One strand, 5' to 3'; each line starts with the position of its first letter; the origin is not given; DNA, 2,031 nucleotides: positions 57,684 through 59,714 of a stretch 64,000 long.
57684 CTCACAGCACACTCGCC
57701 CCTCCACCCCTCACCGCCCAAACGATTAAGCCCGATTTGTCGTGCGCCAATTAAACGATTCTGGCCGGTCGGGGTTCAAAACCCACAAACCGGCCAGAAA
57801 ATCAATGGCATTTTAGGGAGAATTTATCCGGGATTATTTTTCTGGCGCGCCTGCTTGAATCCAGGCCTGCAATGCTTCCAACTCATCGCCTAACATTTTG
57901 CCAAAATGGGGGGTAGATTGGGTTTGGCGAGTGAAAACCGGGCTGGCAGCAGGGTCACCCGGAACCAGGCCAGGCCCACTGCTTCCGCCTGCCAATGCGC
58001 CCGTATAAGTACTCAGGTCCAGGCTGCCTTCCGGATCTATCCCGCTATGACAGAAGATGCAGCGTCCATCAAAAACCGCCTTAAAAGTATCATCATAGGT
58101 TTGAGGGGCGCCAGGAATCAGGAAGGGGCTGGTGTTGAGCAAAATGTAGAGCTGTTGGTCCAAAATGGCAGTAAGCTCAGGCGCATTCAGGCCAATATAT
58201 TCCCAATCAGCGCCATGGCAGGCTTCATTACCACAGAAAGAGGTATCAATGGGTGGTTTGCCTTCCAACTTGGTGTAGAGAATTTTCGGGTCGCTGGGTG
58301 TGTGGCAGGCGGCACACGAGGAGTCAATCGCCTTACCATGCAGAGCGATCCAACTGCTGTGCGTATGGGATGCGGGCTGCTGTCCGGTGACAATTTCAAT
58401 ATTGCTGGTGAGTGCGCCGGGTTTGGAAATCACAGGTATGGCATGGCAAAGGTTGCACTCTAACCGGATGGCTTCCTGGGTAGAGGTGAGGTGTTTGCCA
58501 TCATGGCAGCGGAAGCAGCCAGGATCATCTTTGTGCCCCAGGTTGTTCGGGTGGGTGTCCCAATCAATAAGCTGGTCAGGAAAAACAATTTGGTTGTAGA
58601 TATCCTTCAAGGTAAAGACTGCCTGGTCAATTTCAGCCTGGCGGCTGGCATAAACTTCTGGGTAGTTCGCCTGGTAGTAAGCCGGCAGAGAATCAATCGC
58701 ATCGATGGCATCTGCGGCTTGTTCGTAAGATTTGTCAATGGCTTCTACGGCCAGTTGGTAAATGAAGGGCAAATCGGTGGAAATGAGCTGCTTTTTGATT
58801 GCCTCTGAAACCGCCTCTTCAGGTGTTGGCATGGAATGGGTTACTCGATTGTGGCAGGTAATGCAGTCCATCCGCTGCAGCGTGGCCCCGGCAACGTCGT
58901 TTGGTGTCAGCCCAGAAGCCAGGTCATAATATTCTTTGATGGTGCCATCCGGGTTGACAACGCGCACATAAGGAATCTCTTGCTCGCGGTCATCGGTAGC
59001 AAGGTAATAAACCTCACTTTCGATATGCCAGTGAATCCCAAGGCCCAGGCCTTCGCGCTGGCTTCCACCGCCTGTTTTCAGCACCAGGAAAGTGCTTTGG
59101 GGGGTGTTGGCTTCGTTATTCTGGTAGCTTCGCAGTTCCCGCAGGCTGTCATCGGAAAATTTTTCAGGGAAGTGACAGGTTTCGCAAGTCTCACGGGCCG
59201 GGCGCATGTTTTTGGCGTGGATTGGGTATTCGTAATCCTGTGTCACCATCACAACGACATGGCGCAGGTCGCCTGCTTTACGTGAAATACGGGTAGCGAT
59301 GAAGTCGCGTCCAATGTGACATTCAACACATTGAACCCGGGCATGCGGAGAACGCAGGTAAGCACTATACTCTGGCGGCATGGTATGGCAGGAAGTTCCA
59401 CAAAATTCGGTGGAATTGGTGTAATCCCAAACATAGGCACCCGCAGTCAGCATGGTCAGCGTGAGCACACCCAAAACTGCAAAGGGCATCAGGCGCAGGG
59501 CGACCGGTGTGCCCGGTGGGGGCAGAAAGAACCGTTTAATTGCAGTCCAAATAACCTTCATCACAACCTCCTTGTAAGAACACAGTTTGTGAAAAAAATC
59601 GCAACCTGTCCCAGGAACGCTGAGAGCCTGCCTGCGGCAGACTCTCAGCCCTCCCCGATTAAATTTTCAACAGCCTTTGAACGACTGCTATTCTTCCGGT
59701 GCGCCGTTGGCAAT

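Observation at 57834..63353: Minus-strand four-gene cytochrome operon with a repeated C-terminal PSCyt-like monohaem module fused to two different membrane anchors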

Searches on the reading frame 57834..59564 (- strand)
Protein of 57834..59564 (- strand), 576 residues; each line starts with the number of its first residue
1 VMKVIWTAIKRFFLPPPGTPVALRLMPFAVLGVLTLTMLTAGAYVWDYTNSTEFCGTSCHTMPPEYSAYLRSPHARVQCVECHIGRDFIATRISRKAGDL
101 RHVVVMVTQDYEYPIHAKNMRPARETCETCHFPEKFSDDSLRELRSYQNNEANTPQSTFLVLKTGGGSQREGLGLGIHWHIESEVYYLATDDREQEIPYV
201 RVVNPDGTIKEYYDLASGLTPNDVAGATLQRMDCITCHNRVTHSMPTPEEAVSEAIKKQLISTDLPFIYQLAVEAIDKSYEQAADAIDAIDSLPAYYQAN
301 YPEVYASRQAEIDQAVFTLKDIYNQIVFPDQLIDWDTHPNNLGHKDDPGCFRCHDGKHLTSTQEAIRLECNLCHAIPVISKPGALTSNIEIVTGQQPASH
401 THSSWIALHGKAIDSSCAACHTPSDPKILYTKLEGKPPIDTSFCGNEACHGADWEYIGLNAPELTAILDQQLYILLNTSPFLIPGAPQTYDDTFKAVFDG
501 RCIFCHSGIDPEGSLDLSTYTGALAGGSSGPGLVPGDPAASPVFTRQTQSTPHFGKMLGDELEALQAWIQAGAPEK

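Call 3: search_protein_families(library=pfam, proteins=[window:57834-59564:-], max_evalue=0.01)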
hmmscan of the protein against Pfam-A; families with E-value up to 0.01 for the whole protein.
window:57834-59564:- (576 aa): 6 families
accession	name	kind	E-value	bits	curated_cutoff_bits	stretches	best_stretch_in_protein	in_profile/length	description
PF03264.19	Cytochrom_NNT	-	3e-14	53.5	24.1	1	30-110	14-98/174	NapC/NirT cytochrome c family, N-terminal region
PF14522.11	Cytochrome_C7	-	1.2e-09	38.3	24.8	0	345-374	43-66/67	Cytochrome c7 and related cytochrome c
PF07635.16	PSCyt1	-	2.4e-09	38.1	22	1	502-547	1-46/59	Planctomycete cytochrome C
PF22113.1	Mtrc-MtrF_II-IV_dom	-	2.9e-05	24.1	30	1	53-145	7-102/176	Outer membrane cytochrome MtrC/MtrF-like, domains II/IV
PF09699.15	Paired_CXXCH_1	-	0.0019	18.3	20.6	0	338-357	20-39/41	Doubled CXXCH motif (Paired_CXXCH_1)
PF14537.11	Cytochrom_c3_2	-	0.0049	17.7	25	0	57-131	10-64/79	Cytochrome c3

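Call 4: search_protein_families(library=ncbifam, proteins=[window:57834-59564:-], max_evalue=0.01)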
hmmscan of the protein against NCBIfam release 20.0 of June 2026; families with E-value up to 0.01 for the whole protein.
window:57834-59564:- (576 aa): 7 families
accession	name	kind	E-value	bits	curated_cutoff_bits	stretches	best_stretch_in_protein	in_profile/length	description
TIGR03153.1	cytochr_NrfH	equivalog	8.7e-18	64.7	134.2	1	28-131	5-109/138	cytochrome c nitrite reductase small subunit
NF011606.0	PRK15032.1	equivalog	5.7e-09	35.6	455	1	33-96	26-93/390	pentaheme c-type cytochrome TorC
TIGR02162.1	torC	equivalog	7.8e-08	32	478.2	1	35-111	27-108/387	pentaheme c-type cytochrome TorC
TIGR02161.1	napC_nirT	subfamily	3.2e-06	27.2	310.6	1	38-97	31-95/185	periplasmic nitrate (or nitrite) reductase c-type cytochrome, NapC/NirT family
NF047812.1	LIC11213_lipo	equivalog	4.1e-05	23.7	100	0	490-573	40-116/118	LIC11213 family lipoprotein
NF007906.0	PRK10617.1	equivalog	0.00077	19.4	349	0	106-147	66-107/200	cytochrome c-type protein NapC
NF050122.1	bc1_QcrC_actin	exception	0.0023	17.3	200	0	199-242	113-155/253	cytochrome bc1 complex diheme cytochrome c subunit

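Call 18: find_homologous_proteins(query=window:57834-59561:-, max_evalue=0.00001)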
Query window:57834-59561:- (575 aa): 5900 proteins with E <= 0.00001 among 8000 candidates; the best 120 are listed.
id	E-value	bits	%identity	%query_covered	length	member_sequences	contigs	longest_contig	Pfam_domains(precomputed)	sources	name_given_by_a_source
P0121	0.0e+0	1363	100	100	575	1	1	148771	PF07635.17,PF03264.20,PF14522.12,PF22113.2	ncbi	-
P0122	4.7e-280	949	66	100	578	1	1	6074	PF07635.17,PF03264.20,PF14522.12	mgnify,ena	mgnify:CR=1 FL=1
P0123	4.6e-279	945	66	100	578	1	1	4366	PF07635.17,PF03264.20,PF14522.12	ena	-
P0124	1.2e-276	937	66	100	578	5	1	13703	PF07635.17,PF03264.20,PF14522.12,PF22113.2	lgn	-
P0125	7.8e-276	935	67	100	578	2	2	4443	PF07635.17,PF03264.20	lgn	-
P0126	9.8e-276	934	65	100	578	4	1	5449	PF07635.17,PF03264.20,PF14522.12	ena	-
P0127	1.3e-275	934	65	100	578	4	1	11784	PF07635.17,PF03264.20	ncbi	-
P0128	4.2e-273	926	65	100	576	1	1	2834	PF07635.17,PF03264.20,PF13442.12,PF14522.12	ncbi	-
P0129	6.2e-271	918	64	100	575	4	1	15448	PF07635.17,PF03264.20,PF14522.12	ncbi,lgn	-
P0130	1.0e-270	918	64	100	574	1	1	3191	PF07635.17,PF03264.20,PF14522.12,PF22113.2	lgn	-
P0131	1.2e-270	917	65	100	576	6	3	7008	PF07635.17,PF03264.20,PF14522.12,PF22113.2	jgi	jgi:hypothetical protein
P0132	4.4e-270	916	64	100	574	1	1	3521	PF07635.17,PF03264.20,PF14522.12,PF22113.2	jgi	jgi:nitrate/TMAO reductase-like tetraheme cytochrome c subunit/mono/diheme cytochrome c family prote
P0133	4.5e-269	912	64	100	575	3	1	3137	PF07635.17,PF03264.20,PF14522.12,PF22113.2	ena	-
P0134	9.7e-269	911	64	100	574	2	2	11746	PF07635.17,PF03264.20,PF14522.12,PF22113.2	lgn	-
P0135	1.8e-268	910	63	100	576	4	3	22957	PF07635.17,PF03264.20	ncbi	-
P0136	3.4e-268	909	64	100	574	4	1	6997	PF07635.17,PF03264.20,PF14522.12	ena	-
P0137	3.5e-268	909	63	100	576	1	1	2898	PF07635.17,PF03264.20,PF13442.12,PF14522.12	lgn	-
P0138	1.5e-267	907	64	100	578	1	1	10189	PF07635.17,PF03264.20,PF14522.12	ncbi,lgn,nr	ncbi:MAG: NapC/NirT family cytochrome c [Anaerolineales bacterium]|nr:NapC/NirT family cytochrome c 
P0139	4.3e-267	906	63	100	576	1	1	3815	PF14537.12,PF07635.17,PF03264.20,PF14522.12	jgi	jgi:nitrate/TMAO reductase-like tetraheme cytochrome c subunit/mono/diheme cytochrome c family prote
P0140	7.1e-267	905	64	100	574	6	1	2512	PF07635.17,PF03264.20,PF14522.12,PF22113.2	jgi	jgi:nitrate/TMAO reductase-like tetraheme cytochrome c subunit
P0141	8.5e-267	905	63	100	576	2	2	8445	PF07635.17,PF03264.20,PF14522.12,PF22113.2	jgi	jgi:hypothetical protein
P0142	1.6e-266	904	63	100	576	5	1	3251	PF07635.17,PF03264.20,PF14522.12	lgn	-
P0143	2.3e-266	903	63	100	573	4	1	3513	PF07635.17,PF03264.20,PF14522.12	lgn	-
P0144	3.2e-266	903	63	100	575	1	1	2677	PF07635.17,PF03264.20,PF14522.12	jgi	jgi:nitrate/TMAO reductase-like tetraheme cytochrome c subunit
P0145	3.6e-266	903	63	100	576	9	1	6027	PF07635.17,PF03264.20,PF14522.12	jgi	jgi:nitrate/TMAO reductase-like tetraheme cytochrome c subunit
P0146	7.4e-266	902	63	100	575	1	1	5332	PF07635.17,PF03264.20,PF14522.12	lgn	-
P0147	1.7e-265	900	62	100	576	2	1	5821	PF07635.17,PF03264.20,PF13442.12,PF14522.12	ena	-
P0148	3.3e-265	899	63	100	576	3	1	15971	PF07635.17,PF03264.20,PF14522.12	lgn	-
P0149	3.6e-265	899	63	100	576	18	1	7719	PF07635.17,PF03264.20,PF14522.12,PF22113.2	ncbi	-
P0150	1.2e-264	898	63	100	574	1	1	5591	PF07635.17,PF03264.20,PF14522.12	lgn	-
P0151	1.3e-264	898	63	100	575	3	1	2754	PF07635.17,PF03264.20,PF14522.12,PF22113.2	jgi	-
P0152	1.4e-264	897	63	100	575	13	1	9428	PF07635.17,PF03264.20,PF14522.12,PF22113.2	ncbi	-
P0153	1.5e-264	897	63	100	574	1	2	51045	PF14537.12,PF07635.17,PF03264.20,PF14522.12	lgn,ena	-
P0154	2.2e-264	897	63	100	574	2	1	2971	PF14537.12,PF07635.17,PF03264.20,PF14522.12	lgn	-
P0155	5.5e-264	895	63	100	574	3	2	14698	PF07635.17,PF03264.20,PF14522.12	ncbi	-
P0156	9.4e-264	895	62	100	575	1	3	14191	PF07635.17,PF03264.20,PF14522.12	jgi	jgi:nitrate/TMAO reductase-like tetraheme cytochrome c subunit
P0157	1.5e-263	894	63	100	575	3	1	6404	PF07635.17,PF03264.20,PF14522.12,PF22113.2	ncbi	-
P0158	2.6e-263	893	63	100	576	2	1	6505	PF07635.17,PF03264.20,PF14522.12,PF22113.2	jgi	jgi:nitrate/TMAO reductase-like tetraheme cytochrome c subunit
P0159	7.8e-263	892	62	100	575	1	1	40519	PF07635.17,PF03264.20,PF14522.12,PF22113.2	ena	-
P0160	1.1e-262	891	63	100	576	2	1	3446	PF07635.17,PF03264.20,PF14522.12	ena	-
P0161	2.2e-262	890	61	100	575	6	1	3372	PF07635.17,PF03264.20,PF14522.12,PF22113.2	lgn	-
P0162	2.4e-262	890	61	100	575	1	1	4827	PF07635.17,PF03264.20,PF14522.12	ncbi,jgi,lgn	-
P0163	5.7e-262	889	63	100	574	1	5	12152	PF07635.17,PF03264.20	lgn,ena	-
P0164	5.8e-262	889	61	100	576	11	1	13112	PF07635.17,PF03264.20,PF14522.12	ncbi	-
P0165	9.4e-262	888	62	100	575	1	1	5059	PF07635.17,PF03264.20,PF14522.12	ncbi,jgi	-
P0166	1.4e-261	887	62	100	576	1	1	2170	PF07635.17,PF03264.20,PF14522.12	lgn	-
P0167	1.8e-261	887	63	100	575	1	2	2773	PF07635.17,PF03264.20,PF14522.12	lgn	-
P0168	1.9e-261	887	62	100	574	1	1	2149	PF07635.17,PF03264.20,PF14522.12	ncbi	-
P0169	3.1e-261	886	61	100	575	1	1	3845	PF07635.17,PF03264.20,PF14522.12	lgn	-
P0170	3.2e-261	886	63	100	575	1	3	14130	PF07635.17,PF03264.20,PF14522.12,PF22113.2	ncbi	-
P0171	3.3e-261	886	62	100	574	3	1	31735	PF07635.17,PF03264.20,PF14522.12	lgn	-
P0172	5.9e-261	885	62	100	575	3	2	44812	PF07635.17,PF03264.20,PF14522.12,PF22113.2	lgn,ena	-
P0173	6.2e-261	885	64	99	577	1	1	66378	PF07635.17,PF03264.20,PF14522.12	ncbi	-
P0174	9.4e-261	885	61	100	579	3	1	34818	PF07635.17,PF03264.20,PF14522.12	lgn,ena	-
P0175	1.0e-260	885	62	100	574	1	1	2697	PF07635.17,PF03264.20,PF14522.12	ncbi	-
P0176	1.1e-260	885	62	100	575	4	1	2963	PF07635.17,PF03264.20,PF14522.12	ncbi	-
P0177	1.4e-260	884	63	100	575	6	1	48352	PF07635.17,PF03264.20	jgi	jgi:nitrate/TMAO reductase-like tetraheme cytochrome c subunit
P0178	1.6e-260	884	62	100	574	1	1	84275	PF07635.17,PF03264.20,PF14522.12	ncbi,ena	-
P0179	3.9e-260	883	63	100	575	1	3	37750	PF07635.17,PF03264.20,PF14522.12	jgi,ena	-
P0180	4.4e-260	883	62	100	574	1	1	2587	PF07635.17,PF03264.20,PF14522.12,PF22113.2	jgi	-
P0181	5.8e-260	882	62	100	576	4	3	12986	PF07635.17,PF03264.20,PF14522.12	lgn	-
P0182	1.1e-259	881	62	100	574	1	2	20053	PF07635.17,PF03264.20,PF14522.12,PF22113.2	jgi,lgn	jgi:nitrate/TMAO reductase-like tetraheme cytochrome c subunit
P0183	1.5e-259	881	62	100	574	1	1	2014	PF07635.17,PF03264.20,PF14522.12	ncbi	-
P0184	1.7e-259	881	62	100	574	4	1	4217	PF07635.17,PF03264.20,PF14522.12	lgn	-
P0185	2.7e-259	880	60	100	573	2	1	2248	PF07635.17,PF03264.20,PF14522.12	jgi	-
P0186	4.8e-259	879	62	100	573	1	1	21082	PF07635.17,PF03264.20,PF14522.12,PF22113.2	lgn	-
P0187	9.6e-259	878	61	100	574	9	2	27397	PF07635.17,PF03264.20,PF14522.12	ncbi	-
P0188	1.0e-258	878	61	100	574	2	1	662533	PF07635.17,PF03264.20,PF14522.12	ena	-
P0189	1.1e-258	878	62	100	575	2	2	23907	PF07635.17,PF03264.20,PF14522.12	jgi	jgi:nitrate/TMAO reductase-like tetraheme cytochrome c subunit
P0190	1.2e-258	878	62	100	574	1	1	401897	PF07635.17,PF03264.20,PF14522.12,PF22113.2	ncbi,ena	-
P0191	1.3e-258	878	62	100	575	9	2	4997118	PF07635.17,PF03264.20,PF14522.12,PF22113.2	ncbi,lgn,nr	ncbi:MAG: NapC/NirT family cytochrome c [Anaerolineae bacterium]|nr:NapC/NirT family cytochrome c [A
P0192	4.5e-258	876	61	100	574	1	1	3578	PF07635.17,PF03264.20,PF14522.12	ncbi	-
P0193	8.1e-258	875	61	100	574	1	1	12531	PF07635.17,PF03264.20,PF14522.12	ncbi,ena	-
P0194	9.5e-258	875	62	100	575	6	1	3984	PF07635.17,PF03264.20,PF14522.12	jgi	-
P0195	1.7e-257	874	61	100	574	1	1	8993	PF07635.17,PF03264.20,PF14522.12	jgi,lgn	-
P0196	1.9e-257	874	61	100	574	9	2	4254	PF07635.17,PF03264.20,PF14522.12,PF22113.2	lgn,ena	-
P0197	2.0e-257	874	62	100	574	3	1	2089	PF07635.17,PF03264.20,PF14522.12,PF22113.2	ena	-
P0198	3.1e-257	873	62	100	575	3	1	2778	PF07635.17,PF03264.20,PF14522.12,PF22113.2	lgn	-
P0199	3.4e-257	873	61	100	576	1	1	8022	PF07635.17,PF03264.20,PF14522.12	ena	-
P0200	4.1e-257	873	61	100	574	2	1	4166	PF07635.17,PF03264.20,PF14522.12,PF22113.2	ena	-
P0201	5.9e-257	872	61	100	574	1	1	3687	PF07635.17,PF03264.20,PF14522.12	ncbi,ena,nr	ncbi:MAG: c-type cytochrome domain-containing protein [Candidatus Promineifilaceae bacterium]|nr:c-t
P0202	9.7e-257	872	61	100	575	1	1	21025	PF07635.17,PF03264.20,PF14522.12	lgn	-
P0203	1.2e-256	871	61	100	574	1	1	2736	PF07635.17,PF03264.20,PF14522.12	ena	-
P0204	2.1e-256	870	61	100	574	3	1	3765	PF07635.17,PF03264.20,PF14522.12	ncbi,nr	ncbi:MAG: NapC/NirT family cytochrome c [Anaerolineales bacterium]|nr:NapC/NirT family cytochrome c 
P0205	4.0e-256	869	61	100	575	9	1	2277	PF07635.17,PF03264.20,PF14522.12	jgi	-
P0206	1.9e-255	867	61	100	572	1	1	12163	PF07635.17,PF03264.20,PF14522.12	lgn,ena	-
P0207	2.0e-255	867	60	100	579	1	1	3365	PF07635.17,PF03264.20,PF14522.12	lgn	-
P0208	2.5e-255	867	64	96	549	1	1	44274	PF07635.17,PF03264.20,PF14522.12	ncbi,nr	ncbi:MAG: NapC/NirT family cytochrome c [Anaerolineales bacterium]|nr:NapC/NirT family cytochrome c 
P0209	3.3e-255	866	62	100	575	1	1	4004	PF07635.17,PF03264.20,PF14522.12,PF22113.2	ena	-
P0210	3.5e-255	866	59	100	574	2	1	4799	PF14537.12,PF07635.17,PF03264.20,PF14522.12,PF22113.2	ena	-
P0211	3.7e-255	866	61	100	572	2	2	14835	PF07635.17,PF03264.20,PF14522.12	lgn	-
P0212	3.7e-255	866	61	100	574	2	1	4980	PF07635.17,PF03264.20,PF14522.12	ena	-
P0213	4.0e-255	866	60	100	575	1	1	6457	PF07635.17,PF03264.20,PF14522.12,PF22113.2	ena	-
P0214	6.2e-255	866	61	100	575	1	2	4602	PF07635.17,PF03264.20,PF14522.12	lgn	-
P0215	7.2e-255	865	62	100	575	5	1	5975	PF07635.17,PF03264.20,PF14522.12,PF22113.2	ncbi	-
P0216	1.2e-254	865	61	100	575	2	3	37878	PF07635.17,PF03264.20,PF14522.12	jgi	jgi:hypothetical protein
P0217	1.4e-254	864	61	100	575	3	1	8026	PF07635.17,PF03264.20,PF14522.12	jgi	jgi:nitrate/TMAO reductase-like tetraheme cytochrome c subunit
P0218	1.4e-254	864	62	100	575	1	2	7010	PF07635.17,PF03264.20,PF14522.12,PF22113.2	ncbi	-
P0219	1.7e-254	864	61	100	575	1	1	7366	PF07635.17,PF03264.20,PF14522.12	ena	-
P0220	2.0e-254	864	60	100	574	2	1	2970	PF07635.17,PF03264.20,PF14522.12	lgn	-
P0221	2.3e-254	864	62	100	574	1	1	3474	PF07635.17,PF03264.20,PF14522.12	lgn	-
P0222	2.6e-254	864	60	100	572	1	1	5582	PF07635.17,PF03264.20,PF14522.12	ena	-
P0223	3.4e-254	863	60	100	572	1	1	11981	PF07635.17,PF03264.20,PF14522.12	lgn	-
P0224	3.9e-254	863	61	100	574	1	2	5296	PF07635.17,PF03264.20,PF14522.12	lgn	-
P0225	8.0e-254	862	60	100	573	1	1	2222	PF07635.17,PF03264.20,PF14522.12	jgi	jgi:nitrate/TMAO reductase-like tetraheme cytochrome c subunit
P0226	1.3e-253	861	61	100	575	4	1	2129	PF07635.17,PF03264.20,PF14522.12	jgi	jgi:nitrate/TMAO reductase-like tetraheme cytochrome c subunit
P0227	1.8e-253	861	60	100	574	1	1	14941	PF07635.17,PF03264.20,PF14522.12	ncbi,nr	ncbi:MAG: hypothetical protein GY803_28085 [Chloroflexi bacterium]|nr:hypothetical protein [Chlorofl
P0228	6.7e-253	859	62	100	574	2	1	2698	PF07635.17,PF03264.20,PF14522.12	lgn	-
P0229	8.0e-253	859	61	100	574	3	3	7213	PF07635.17,PF03264.20,PF14522.12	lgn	-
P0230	1.0e-252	858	60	100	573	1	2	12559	PF07635.17,PF03264.20,PF14522.12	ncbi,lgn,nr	ncbi:MAG: NapC/NirT family cytochrome c [Anaerolinea sp.]|nr:NapC/NirT family cytochrome c [Anaeroli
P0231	1.3e-252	858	61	100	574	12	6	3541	PF07635.17,PF03264.20,PF14522.12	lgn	-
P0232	1.8e-252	857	60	100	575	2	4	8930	PF07635.17,PF03264.20,PF14522.12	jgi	jgi:hypothetical protein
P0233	2.0e-252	857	62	100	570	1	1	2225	PF07635.17,PF03264.20,PF14522.12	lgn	-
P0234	3.1e-252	857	61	100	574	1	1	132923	PF07635.17,PF03264.20,PF14522.12,PF22113.2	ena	-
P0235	4.1e-252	856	60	100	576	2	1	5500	PF07635.17,PF03264.20,PF14522.12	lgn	-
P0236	4.4e-252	856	60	100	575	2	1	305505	PF07635.17,PF03264.20,PF14522.12,PF22113.2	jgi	jgi:nitrate/TMAO reductase-like tetraheme cytochrome c subunit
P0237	4.9e-252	856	61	100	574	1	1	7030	PF07635.17,PF03264.20,PF14522.12,PF22113.2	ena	-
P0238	1.1e-251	855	60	100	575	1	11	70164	PF07635.17,PF03264.20,PF14522.12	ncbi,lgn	-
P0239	1.4e-251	854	61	100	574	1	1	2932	PF07635.17,PF03264.20,PF14522.12,PF22113.2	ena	-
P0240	2.4e-251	854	60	100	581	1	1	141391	PF07635.17,PF03264.20,PF14522.12,PF22113.2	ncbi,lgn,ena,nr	ncbi:MAG: hypothetical protein FVQ83_08425 [Chloroflexi bacterium]|nr:hypothetical protein [Chlorofl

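Call 19: search_solved_structures(query=window:57834-59561:-, max_evalue=1)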
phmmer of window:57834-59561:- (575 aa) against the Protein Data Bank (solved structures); distinct sequences matched with E-value up to 1: 1.
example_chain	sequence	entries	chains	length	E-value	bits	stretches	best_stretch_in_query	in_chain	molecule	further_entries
2j7a_C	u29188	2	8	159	3.1e-06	29.4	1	21-109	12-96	CYTOCHROME C QUINOL DEHYDROGENASE NRFH | NAPC/NIRT CYTOCHROME C FAMILY PROTEIN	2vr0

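Call 21: find_encoding_contigs(protein=P0191, flank=10000, max_places=1)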
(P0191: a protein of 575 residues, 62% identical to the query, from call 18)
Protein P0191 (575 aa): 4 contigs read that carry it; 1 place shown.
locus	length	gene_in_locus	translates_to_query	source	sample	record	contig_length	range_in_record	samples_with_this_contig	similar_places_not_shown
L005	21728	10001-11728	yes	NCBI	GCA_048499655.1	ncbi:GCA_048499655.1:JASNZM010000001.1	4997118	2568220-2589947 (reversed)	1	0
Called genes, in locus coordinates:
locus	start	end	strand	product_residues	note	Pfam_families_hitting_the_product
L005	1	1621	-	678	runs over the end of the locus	PF00890:FAD_binding_2 (weak), PF01266:DAO (weak), PF07992:Pyr_redox_2 (weak), PF12831:FAD_oxidored, PF13450:NAD_binding_8, PF00037:Fer4 (weak), PF12838:Fer4_7 (weak), PF13237:Fer4_10, +10 more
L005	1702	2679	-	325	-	PF02754:CCG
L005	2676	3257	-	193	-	PF13183:Fer4_8, PF13187:Fer4_9, PF13237:Fer4_10 (faint), PF13534:Fer4_17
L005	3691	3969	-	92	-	-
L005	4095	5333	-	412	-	PF03916:NrfD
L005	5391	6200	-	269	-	PF12838:Fer4_7 (faint), PF13187:Fer4_9 (faint), PF12797:Fer4_2 (weak), PF13237:Fer4_10 (faint), PF00037:Fer4 (faint), PF13247:Fer4_11, PF12797:Fer4_2 (weak), PF12837:Fer4_6 (weak), +1 more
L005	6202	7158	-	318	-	PF22113:Mtrc-MtrF_II-IV_dom (faint), PF14522:Cytochrome_C7 (faint), PF14537:Cytochrom_c3_2 (faint), PF09699:Paired_CXXCH_1 (faint), PF13435:Cytochrome_C554 (weak)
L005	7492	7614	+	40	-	-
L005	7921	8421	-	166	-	PF06897:DUF1269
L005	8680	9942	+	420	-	PF09699:Paired_CXXCH_1 (faint), PF14522:Cytochrome_C7 (faint), PF14537:Cytochrom_c3_2 (faint), PF13435:Cytochrome_C554 (weak)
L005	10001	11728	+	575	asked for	PF03264:Cytochrom_NNT, PF14522:Cytochrome_C7 (faint), PF22113:Mtrc-MtrF_II-IV_dom (faint), PF07635:PSCyt1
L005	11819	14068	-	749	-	PF02085:Cytochrom_CIII (faint), PF14537:Cytochrom_c3_2 (faint), PF14522:Cytochrome_C7 (weak)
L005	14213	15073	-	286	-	PF01292:Ni_hydr_CYTB, PF14358:DUF4405 (weak)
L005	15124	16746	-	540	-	PF22113:Mtrc-MtrF_II-IV_dom (faint), PF14522:Cytochrome_C7 (weak), PF09699:Paired_CXXCH_1 (weak), PF14537:Cytochrom_c3_2 (weak)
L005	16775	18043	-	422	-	PF01391:Collagen (weak), PF14522:Cytochrome_C7 (faint), PF14537:Cytochrom_c3_2 (faint), PF22113:Mtrc-MtrF_II-IV_dom (faint), PF13435:Cytochrome_C554 (weak)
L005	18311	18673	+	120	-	PF02617:ClpS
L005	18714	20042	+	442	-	PF00202:Aminotran_3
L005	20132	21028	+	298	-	PF00701:DHDPS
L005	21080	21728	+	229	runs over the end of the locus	PF00702:Hydrolase, PF12710:HAD, PF13419:HAD_2, PF13242:Hydrolase_like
